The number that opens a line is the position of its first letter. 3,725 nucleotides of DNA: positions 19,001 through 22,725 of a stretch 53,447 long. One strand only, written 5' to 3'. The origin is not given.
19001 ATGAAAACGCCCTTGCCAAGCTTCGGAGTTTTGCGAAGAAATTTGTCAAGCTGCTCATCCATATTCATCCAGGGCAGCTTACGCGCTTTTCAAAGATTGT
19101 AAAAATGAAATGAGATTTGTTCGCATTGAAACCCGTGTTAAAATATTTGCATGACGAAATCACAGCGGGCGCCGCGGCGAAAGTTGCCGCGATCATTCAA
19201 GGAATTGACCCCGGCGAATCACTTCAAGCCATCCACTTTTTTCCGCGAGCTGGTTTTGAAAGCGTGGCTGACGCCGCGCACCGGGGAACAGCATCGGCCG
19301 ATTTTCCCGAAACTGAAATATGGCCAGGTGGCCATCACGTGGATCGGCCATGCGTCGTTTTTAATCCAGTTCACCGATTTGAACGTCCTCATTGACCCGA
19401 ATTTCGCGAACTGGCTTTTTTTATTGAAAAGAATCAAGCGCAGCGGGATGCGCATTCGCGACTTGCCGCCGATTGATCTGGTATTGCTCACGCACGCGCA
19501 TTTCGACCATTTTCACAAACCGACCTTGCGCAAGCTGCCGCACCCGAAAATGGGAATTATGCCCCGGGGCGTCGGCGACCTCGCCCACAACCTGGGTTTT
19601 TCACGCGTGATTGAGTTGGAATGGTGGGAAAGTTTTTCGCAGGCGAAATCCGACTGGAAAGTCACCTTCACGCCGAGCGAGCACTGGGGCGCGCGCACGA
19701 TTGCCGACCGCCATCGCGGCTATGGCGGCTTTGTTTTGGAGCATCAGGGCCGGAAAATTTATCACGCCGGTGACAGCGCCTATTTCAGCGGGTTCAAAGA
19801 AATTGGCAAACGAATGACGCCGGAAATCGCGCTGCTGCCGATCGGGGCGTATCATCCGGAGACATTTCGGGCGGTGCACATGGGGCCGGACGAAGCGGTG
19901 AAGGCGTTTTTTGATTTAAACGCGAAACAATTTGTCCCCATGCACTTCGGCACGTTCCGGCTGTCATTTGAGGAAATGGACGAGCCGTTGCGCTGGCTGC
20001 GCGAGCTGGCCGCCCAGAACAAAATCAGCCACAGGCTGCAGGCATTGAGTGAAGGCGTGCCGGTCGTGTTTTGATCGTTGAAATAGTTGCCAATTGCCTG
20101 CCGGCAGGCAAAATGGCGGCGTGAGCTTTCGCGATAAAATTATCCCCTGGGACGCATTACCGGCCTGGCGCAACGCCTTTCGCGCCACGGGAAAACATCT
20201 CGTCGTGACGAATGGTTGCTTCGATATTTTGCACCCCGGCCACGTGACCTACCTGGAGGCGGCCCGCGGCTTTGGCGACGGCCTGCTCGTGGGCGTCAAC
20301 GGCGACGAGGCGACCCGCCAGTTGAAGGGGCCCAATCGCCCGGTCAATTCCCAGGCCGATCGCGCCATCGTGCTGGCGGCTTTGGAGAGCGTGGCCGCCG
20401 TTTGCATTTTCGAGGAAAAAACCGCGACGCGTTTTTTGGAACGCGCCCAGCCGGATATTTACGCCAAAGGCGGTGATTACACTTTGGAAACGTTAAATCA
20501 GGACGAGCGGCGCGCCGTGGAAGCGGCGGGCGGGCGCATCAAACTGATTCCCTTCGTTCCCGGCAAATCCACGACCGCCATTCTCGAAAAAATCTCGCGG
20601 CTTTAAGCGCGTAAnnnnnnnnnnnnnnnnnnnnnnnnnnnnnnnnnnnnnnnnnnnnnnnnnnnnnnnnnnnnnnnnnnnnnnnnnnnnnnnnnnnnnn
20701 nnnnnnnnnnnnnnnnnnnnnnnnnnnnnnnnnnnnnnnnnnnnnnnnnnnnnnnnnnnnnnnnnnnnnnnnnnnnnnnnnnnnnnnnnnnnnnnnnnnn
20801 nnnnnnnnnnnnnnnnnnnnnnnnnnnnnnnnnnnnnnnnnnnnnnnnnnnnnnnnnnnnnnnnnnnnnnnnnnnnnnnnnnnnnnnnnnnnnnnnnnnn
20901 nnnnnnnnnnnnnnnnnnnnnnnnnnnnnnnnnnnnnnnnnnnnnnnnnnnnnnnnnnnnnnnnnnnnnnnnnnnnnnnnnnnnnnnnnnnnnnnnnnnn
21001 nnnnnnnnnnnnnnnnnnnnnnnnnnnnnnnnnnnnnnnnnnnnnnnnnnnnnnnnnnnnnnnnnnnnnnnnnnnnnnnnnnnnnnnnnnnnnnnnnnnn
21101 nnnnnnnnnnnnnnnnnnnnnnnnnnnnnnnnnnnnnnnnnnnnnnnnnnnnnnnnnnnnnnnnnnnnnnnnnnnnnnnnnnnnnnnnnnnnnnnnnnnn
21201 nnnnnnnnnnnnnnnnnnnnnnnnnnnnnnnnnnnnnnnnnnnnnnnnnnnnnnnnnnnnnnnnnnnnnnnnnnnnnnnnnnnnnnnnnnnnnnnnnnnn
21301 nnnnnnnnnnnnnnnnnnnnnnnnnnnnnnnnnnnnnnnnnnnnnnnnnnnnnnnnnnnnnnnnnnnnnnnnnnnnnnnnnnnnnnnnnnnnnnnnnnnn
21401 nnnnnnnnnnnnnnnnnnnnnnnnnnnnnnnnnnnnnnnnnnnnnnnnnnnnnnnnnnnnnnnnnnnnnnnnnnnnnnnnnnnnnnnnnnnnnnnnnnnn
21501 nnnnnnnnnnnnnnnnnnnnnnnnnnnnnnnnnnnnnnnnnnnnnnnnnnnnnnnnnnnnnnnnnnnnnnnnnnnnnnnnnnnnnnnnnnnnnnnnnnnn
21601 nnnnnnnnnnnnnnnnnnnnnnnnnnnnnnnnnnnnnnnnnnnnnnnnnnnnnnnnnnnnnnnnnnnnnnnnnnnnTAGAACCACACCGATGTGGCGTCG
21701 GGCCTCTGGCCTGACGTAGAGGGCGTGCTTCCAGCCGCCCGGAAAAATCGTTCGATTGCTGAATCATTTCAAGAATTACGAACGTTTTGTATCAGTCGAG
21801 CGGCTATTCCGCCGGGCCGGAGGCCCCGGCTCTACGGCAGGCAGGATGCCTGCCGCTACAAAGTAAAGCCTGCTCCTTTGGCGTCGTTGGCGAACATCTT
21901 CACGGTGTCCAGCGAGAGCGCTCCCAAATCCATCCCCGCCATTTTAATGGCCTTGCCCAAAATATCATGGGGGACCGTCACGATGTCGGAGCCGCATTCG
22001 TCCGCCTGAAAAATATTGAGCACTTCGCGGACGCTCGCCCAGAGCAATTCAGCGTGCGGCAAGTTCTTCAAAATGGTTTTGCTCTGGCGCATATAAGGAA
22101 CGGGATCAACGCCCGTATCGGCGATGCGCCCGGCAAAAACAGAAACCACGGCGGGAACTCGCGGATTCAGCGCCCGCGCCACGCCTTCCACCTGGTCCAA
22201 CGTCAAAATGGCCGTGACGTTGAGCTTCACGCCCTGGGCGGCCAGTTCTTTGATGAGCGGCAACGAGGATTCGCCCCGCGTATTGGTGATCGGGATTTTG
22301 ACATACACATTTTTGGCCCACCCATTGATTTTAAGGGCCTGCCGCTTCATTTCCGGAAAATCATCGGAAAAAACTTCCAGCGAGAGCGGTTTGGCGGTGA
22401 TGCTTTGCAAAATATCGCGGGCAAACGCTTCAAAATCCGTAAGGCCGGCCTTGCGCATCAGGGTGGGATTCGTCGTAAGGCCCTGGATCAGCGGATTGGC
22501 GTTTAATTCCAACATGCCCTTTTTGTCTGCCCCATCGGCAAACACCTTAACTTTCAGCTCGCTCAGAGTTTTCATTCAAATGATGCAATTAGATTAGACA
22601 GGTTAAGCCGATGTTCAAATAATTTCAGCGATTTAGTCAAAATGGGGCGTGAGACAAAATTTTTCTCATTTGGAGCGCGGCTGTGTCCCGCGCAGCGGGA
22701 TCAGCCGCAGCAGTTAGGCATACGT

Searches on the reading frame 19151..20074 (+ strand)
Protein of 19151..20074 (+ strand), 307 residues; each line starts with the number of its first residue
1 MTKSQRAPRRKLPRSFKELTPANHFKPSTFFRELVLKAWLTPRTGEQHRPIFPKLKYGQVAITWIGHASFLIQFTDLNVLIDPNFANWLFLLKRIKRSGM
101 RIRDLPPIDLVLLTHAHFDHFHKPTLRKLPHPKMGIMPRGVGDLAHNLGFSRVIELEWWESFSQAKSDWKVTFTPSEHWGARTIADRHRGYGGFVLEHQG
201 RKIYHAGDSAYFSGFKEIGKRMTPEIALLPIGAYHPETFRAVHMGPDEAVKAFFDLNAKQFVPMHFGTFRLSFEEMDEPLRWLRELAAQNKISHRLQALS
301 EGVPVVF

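Call 16: search_protein_families(library=pfam, proteins=[window:19151-20074:+], max_evalue=0.001)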
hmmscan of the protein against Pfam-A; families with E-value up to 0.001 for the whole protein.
window:19151-20074:+ (307 aa): 3 families
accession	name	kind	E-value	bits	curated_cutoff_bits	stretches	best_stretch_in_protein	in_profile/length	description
PF12706.13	Lactamase_B_2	-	1.9e-35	122.8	27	1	78-266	2-200/200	Beta-lactamase superfamily domain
PF13483.12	Lactamase_B_3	-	2.5e-22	80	24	1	62-265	2-160/160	Beta-lactamase superfamily domain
PF00753.33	Lactamase_B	-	4.4e-06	27.2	22.7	1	64-121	3-57/196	Metallo-beta-lactamase superfamily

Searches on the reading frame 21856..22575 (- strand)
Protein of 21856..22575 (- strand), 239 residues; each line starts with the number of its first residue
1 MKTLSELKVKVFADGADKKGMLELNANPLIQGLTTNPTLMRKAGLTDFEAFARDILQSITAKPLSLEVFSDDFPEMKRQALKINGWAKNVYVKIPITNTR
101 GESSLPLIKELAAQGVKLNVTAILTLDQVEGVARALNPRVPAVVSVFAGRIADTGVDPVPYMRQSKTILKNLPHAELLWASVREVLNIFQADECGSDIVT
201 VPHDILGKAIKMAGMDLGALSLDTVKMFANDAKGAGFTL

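Call 16: search_protein_families(library=pfam, proteins=[window:21856-22575:-], max_evalue=0.001)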
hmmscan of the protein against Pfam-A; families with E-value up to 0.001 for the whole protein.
window:21856-22575:- (239 aa): 1 family
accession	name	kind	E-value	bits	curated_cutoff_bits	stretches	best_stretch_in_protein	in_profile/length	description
PF00923.25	TAL_FSA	-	1.7e-40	139.6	27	1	11-216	1-239/285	Transaldolase/Fructose-6-phosphate aldolase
